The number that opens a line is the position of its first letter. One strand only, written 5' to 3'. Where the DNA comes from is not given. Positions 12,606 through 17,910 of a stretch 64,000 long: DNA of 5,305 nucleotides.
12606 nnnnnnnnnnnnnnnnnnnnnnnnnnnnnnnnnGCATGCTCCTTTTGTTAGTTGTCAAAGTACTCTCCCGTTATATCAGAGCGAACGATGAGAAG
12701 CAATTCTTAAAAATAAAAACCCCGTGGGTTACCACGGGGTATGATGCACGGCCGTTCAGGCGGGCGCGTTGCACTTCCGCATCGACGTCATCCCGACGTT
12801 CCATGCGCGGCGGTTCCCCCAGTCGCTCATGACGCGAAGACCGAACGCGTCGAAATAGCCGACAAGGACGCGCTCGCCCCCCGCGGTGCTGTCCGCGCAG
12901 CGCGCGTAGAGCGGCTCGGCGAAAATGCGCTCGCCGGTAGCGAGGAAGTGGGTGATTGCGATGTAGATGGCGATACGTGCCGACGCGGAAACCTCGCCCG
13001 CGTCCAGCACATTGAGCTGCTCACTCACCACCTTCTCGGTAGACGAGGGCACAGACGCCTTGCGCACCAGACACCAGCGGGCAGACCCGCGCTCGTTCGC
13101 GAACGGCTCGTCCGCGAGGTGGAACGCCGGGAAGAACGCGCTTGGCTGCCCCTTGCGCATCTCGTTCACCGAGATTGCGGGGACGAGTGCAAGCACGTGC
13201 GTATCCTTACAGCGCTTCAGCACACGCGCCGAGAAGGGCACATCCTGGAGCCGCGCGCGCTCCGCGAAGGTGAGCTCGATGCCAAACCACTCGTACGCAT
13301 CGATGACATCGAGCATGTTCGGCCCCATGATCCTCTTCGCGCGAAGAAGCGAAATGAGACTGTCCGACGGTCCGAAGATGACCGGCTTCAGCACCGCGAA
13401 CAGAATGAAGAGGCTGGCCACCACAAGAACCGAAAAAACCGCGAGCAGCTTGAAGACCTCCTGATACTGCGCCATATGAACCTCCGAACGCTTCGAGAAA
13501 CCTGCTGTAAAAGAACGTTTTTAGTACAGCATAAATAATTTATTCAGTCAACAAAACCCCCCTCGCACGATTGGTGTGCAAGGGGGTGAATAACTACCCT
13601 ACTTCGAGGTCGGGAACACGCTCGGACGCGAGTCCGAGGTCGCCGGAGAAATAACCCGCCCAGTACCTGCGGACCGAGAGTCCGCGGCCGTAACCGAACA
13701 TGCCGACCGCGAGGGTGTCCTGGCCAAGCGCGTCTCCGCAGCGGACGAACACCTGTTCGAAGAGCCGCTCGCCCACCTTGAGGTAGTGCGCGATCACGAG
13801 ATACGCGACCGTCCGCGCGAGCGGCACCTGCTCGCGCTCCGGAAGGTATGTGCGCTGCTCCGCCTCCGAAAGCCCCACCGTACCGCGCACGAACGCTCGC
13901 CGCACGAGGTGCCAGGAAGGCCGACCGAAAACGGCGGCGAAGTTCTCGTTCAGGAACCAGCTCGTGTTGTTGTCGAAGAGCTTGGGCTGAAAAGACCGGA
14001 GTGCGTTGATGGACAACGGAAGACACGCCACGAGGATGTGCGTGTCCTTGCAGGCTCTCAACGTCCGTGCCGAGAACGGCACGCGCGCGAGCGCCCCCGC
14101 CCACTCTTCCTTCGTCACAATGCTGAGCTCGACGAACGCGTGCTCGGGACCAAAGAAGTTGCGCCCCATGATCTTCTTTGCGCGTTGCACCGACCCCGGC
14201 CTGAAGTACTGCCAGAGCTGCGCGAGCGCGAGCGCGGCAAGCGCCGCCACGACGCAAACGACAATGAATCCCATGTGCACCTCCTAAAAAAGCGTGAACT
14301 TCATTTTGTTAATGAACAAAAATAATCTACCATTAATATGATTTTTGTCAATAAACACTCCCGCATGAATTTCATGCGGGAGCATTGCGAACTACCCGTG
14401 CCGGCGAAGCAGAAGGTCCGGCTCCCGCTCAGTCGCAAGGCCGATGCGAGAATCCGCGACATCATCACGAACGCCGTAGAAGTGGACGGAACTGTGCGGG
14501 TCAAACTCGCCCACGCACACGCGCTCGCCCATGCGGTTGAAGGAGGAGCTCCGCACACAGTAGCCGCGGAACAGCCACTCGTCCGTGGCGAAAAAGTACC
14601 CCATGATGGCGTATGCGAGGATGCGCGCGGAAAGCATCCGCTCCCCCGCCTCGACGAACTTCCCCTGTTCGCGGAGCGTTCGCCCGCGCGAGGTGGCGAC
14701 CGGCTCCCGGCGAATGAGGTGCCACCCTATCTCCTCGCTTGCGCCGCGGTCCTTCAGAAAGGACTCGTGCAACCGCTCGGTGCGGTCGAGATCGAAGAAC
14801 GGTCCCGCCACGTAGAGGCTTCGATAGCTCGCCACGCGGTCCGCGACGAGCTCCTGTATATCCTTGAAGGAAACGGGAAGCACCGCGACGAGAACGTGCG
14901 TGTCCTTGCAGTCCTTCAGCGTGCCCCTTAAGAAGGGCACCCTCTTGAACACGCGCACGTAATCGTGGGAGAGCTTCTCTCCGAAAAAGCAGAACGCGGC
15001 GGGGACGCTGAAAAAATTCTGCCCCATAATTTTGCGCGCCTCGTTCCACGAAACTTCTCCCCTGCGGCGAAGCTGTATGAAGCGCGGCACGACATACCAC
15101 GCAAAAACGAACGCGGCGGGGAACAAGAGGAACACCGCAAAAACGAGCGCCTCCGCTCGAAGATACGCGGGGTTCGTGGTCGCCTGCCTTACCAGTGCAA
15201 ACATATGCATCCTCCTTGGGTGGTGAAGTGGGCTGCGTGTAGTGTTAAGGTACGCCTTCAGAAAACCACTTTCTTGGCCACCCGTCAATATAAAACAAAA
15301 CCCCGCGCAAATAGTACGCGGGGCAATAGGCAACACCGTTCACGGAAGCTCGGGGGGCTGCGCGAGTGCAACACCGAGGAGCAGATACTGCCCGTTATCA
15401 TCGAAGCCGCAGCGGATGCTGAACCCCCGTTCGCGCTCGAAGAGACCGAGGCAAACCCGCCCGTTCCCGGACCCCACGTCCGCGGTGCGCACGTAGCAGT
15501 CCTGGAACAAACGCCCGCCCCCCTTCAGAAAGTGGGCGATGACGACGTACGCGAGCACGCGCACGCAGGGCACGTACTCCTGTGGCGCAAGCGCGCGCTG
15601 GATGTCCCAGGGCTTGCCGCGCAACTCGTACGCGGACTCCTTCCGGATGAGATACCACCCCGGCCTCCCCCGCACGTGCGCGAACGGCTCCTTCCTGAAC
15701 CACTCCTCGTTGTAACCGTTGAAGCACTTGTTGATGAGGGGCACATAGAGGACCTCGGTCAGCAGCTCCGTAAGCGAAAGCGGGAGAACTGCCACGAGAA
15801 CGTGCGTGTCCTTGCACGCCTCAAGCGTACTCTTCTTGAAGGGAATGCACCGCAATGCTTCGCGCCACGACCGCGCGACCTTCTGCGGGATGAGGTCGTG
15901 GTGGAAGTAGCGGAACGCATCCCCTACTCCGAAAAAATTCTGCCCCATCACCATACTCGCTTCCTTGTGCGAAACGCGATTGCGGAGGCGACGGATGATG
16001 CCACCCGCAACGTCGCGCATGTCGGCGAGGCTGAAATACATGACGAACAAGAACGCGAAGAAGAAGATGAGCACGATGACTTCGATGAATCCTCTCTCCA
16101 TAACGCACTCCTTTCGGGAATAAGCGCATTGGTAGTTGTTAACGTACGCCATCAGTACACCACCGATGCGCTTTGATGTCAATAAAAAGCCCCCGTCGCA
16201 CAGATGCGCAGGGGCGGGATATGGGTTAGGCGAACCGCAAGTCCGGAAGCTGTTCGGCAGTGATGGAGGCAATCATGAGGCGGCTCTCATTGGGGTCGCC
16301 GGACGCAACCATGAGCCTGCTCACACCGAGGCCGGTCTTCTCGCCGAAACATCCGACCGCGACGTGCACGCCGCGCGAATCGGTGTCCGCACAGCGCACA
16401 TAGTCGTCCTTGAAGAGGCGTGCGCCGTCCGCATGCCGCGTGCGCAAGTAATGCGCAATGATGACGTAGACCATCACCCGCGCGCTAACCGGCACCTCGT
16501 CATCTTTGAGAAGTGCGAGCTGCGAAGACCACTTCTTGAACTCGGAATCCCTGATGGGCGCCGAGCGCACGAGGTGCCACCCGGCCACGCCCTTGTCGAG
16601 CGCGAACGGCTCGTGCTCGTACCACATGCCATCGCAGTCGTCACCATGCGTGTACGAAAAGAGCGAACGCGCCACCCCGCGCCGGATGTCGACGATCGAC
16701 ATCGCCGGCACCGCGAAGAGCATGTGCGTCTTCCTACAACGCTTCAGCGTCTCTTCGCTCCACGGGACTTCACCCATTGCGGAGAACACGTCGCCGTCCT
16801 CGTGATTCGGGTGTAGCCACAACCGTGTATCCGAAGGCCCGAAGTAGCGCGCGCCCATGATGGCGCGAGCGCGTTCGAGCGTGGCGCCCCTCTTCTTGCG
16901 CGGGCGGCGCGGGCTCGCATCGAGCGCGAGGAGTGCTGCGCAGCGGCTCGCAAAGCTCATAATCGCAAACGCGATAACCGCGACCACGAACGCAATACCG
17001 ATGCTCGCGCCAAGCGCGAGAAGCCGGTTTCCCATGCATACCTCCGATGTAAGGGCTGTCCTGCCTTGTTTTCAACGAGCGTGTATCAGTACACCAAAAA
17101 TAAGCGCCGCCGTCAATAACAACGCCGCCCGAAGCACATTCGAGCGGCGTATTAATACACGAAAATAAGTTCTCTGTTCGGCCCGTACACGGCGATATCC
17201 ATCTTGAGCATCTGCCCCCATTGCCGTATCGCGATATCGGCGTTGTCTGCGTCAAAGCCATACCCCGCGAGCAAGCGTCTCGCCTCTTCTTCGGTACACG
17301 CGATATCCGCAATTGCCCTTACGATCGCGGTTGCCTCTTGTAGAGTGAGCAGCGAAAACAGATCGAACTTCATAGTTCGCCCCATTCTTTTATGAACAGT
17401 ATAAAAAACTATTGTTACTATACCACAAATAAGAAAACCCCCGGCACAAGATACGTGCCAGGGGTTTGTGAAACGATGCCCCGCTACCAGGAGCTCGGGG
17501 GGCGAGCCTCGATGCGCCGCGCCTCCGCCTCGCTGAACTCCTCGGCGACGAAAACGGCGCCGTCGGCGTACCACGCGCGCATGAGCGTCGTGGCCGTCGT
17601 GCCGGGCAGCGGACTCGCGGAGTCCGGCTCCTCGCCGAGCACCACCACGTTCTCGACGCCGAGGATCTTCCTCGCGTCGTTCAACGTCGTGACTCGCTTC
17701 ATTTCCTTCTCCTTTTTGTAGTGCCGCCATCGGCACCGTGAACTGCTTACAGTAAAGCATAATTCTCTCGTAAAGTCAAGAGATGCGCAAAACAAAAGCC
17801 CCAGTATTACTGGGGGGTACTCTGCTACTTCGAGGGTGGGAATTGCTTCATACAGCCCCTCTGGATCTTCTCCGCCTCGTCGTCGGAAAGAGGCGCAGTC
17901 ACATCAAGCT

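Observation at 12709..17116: Tandem array of five divergent paralogs of an unrecognised membrane-anchored protein family, each with its own promoter and terminator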

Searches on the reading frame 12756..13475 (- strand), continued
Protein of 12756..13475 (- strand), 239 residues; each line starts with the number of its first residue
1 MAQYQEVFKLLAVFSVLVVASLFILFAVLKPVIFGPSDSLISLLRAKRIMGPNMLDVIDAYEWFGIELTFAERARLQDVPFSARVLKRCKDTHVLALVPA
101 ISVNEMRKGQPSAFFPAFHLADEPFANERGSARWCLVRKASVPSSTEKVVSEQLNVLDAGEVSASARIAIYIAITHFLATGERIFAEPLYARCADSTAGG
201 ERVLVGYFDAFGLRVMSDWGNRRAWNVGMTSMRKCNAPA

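Call 59: fold_search(model_id=the predicted structure, library=pdb)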
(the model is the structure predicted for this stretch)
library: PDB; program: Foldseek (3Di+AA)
matches with E <= 10: 157; with E <= 0.001: 0
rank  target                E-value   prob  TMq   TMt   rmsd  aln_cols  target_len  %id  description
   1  8ryz                  7.8e-02  0.20  0.25  0.16  13.2       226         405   11  Structures of selenoneine synthase SenA from Variovorax paradoxus (released 2024-09-11)
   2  6o6l_D                2.3e-01  0.16  0.23  0.15  10.8       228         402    9  The Structure of EgtB(Cabther) in complex with Hercynine (released 2019-07-31)
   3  6o6l_C                2.5e-01  0.16  0.20  0.13  12.1       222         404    9  The Structure of EgtB(Cabther) in complex with Hercynine (released 2019-07-31)
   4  6qki_C                2.8e-01  0.14  0.22  0.14  14.2       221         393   10  Native structure of EgtB from Chloracidobacterium thermophilum, a type II sulfoxide synthase (released 2019-03-27)
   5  6o6m_C                2.8e-01  0.13  0.20  0.13  14.2       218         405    9  The Structure of EgtB (Cabther) (released 2019-07-31)
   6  8k5i                  3.4e-01  0.33  0.34  0.22   7.2       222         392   10  The structure of SenA in complex with N,N,N-trimethyl-histidine and thioglucose (released 2023-12-06)
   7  6qki_A                3.4e-01  0.14  0.26  0.17  13.8       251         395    8  Native structure of EgtB from Chloracidobacterium thermophilum, a type II sulfoxide synthase (released 2019-03-27)
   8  6o6l_A                4.1e-01  0.12  0.20  0.12  14.5       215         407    9  The Structure of EgtB(Cabther) in complex with Hercynine (released 2019-07-31)
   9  6o6m_D                5.0e-01  0.10  0.19  0.12  14.5       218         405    9  The Structure of EgtB (Cabther) (released 2019-07-31)
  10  6qkj_A                5.3e-01  0.10  0.22  0.13  13.9       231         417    9  EgtB from Chloracidobacterium thermophilum, a type II sulfoxide synthase in complex with N,N,N-trimethyl-histidine (released 2019-03-27)
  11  8k5j                  5.6e-01  0.28  0.28  0.17  15.1       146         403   15  The structure of SenA in complex with N,N,N-trimethyl-histidine (released 2023-12-06)
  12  5aoh_B                5.6e-01  0.14  0.16  0.15   4.9        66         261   12  Crystal Structure of CarF (released 2017-01-25)
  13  6qki_D                5.6e-01  0.11  0.20  0.13  14.5       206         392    9  Native structure of EgtB from Chloracidobacterium thermophilum, a type II sulfoxide synthase (released 2019-03-27)
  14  8qf6_A                6.4e-01  0.11  0.22  0.14  10.1       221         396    8  Sulfoxide synthase from Chloracidobacterium thermophilum, EgtB type II, in complex with iron and trimethylhistidine (released 2024-09-11)
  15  8qf6_C                6.4e-01  0.10  0.20  0.13  14.5       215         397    9  Sulfoxide synthase from Chloracidobacterium thermophilum, EgtB type II, in complex with iron and trimethylhistidine (released 2024-09-11)
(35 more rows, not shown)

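Call 70: search_protein_families(library=padloc, proteins=[window:12756-13475:-], max_evalue=0.01)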
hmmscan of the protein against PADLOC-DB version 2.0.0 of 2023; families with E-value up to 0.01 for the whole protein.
window:12756-13475:- (239 aa): 0 families

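Call 75: find_encoding_contigs(protein=P0146, flank=6000, max_places=2)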
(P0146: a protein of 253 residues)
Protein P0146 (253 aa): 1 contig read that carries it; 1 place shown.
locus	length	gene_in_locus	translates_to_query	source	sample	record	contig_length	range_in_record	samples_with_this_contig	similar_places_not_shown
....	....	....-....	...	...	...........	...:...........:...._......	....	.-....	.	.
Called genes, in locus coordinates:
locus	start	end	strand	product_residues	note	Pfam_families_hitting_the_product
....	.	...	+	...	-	?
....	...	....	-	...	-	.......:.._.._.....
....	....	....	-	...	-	-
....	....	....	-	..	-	-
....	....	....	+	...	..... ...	-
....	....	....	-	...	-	-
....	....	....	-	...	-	-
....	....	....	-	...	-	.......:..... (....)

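Call 76: find_encoding_contigs(protein=P0132, flank=6000, max_places=2)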
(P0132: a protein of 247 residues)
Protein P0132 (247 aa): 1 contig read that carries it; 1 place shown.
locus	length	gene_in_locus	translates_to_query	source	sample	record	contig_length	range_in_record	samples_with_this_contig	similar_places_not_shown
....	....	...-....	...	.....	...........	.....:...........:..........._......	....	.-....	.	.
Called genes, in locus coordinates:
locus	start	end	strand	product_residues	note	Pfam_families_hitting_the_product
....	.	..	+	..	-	?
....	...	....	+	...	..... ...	-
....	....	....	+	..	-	?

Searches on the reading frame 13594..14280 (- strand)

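Call 4: search_protein_families(library=pfam, proteins=[window:13594-14280:-], max_evalue=1)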
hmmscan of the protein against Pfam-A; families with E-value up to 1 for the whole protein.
window:13594-14280:- (228 aa): 1 family
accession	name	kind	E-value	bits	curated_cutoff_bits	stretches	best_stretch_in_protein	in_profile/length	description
PF25348.1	PH_CAYP2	-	0.058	13.4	27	1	80-155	28-101/170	Calcyphosin-2 PH domain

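Call 8: search_protein_families(library=phrogs, proteins=[window:13594-14280:-], max_evalue=0.1)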
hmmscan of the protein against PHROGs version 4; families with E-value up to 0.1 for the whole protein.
window:13594-14280:- (228 aa): 0 families

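Call 9: search_protein_families(library=ncbifam, proteins=[window:13594-14280:-], max_evalue=0.1)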
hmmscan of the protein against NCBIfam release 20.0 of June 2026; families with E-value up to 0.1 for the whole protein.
window:13594-14280:- (228 aa): 0 families

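Call 70: search_protein_families(library=padloc, proteins=[window:13594-14280:-], max_evalue=0.01)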
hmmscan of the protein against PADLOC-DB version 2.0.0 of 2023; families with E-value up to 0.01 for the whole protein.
window:13594-14280:- (228 aa): 0 families

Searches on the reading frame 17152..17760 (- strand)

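Call 4: search_protein_families(library=pfam, proteins=[window:17152-17760:-], max_evalue=1)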
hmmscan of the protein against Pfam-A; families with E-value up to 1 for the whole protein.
window:17152-17760:- (202 aa): 1 family
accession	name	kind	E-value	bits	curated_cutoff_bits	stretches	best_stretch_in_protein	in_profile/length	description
PF01788.22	PsbJ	-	0.17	12.2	30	1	100-127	9-36/39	PsbJ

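Call 8: search_protein_families(library=phrogs, proteins=[window:17152-17760:-], max_evalue=0.1)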
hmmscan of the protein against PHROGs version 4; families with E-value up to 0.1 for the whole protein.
window:17152-17760:- (202 aa): 1 family
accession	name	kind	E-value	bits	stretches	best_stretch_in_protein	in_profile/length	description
phrog_20855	-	unknown function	0.084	13.9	0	147-168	32-53/68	-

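Call 9: search_protein_families(library=ncbifam, proteins=[window:17152-17760:-], max_evalue=0.1)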
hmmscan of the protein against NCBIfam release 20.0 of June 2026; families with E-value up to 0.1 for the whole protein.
window:17152-17760:- (202 aa): 1 family
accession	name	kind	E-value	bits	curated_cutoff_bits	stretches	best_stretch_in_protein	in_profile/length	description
NF033153.2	phage_ICD_like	subfamily_domain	0.02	14.9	25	1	147-166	17-36/48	host cell division inhibitor Icd-like protein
